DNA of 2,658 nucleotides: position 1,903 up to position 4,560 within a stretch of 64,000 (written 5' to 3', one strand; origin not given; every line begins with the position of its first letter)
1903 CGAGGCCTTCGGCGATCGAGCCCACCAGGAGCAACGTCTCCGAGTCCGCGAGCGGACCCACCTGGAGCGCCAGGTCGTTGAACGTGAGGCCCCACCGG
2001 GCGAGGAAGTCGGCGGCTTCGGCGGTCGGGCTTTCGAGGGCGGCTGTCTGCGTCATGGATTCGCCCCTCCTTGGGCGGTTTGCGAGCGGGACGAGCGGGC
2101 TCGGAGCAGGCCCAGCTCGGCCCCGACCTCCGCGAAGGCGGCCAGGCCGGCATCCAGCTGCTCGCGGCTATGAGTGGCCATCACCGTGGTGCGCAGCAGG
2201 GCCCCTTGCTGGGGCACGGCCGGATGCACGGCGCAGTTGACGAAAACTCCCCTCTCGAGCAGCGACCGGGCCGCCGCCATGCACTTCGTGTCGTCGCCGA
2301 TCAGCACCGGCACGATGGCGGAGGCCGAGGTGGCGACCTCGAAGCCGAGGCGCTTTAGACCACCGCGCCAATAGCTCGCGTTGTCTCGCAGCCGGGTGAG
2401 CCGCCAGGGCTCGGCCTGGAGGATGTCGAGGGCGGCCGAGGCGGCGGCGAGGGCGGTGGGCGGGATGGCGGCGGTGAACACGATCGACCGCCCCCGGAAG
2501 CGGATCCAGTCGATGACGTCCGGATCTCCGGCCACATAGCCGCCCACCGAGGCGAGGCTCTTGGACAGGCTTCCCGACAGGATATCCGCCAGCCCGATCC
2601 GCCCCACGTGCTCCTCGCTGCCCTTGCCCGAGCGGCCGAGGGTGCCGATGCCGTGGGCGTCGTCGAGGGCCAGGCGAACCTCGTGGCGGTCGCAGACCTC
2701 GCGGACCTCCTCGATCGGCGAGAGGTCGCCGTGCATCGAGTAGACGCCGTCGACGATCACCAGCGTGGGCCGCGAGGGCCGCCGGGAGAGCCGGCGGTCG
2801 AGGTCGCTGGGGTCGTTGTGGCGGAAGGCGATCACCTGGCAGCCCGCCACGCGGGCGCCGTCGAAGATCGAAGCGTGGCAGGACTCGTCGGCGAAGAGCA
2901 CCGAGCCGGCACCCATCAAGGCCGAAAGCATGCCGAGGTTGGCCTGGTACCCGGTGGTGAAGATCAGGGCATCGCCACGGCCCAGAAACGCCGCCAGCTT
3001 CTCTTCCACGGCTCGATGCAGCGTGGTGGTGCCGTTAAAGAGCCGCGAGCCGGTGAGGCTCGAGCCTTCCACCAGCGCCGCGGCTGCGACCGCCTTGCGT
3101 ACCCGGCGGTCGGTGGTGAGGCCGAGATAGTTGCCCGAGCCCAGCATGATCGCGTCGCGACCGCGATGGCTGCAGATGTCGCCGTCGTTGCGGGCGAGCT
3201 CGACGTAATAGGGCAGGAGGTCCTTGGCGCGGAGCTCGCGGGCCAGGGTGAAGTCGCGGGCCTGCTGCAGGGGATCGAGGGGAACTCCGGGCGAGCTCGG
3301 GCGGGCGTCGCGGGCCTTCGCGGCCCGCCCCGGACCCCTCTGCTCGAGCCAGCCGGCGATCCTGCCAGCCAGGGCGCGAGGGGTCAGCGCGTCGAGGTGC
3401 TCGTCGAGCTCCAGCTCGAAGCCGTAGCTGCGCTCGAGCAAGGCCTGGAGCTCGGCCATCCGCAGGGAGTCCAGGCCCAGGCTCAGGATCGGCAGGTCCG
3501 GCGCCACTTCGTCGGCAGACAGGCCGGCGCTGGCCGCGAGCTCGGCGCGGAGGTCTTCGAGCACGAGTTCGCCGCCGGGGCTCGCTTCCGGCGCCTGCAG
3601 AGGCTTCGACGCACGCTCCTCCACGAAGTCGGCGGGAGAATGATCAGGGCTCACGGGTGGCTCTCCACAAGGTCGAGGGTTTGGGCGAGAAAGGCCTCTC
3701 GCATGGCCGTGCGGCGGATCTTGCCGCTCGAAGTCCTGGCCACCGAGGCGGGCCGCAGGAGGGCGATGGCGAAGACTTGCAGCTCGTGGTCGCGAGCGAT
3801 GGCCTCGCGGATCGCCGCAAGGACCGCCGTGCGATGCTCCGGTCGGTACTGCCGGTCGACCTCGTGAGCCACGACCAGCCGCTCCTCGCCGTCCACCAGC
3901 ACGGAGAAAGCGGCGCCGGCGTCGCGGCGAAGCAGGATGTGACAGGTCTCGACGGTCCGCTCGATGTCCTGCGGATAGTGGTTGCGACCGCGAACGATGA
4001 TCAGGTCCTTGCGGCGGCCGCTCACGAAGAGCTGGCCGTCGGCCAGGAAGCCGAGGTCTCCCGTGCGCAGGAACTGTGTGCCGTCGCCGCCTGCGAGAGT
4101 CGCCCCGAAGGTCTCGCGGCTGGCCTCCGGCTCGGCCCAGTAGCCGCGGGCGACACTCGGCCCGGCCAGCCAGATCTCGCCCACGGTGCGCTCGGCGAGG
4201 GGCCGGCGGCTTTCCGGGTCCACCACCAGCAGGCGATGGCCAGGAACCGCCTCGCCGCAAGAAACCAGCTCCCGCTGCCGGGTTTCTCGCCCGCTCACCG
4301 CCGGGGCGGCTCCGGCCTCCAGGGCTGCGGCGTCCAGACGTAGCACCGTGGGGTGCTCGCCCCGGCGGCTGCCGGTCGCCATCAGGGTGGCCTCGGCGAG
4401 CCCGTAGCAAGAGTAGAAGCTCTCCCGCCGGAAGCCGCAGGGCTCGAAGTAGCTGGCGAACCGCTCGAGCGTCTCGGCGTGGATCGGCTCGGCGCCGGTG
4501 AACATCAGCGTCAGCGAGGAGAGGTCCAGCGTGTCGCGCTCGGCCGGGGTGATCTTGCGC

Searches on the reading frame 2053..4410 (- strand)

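Call 24: search_protein_families(library=pfam, proteins=[window:2053-4410:-], max_evalue=0.00001)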
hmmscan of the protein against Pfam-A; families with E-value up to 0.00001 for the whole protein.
window:2053-4410:- (785 aa): 3 families
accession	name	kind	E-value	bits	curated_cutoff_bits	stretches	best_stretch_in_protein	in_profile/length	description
PF00155.27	Aminotran_1_2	-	5.3e-52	177.6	19.7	1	419-758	2-360/361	Aminotransferase class I and II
PF00550.31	PP-binding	-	1.8e-09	38.1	20.8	1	286-351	2-67/67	Phosphopantetheine attachment site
PF01212.27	Beta_elim_lyase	-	1.1e-06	28.6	27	1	464-635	33-218/288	Beta-eliminating lyase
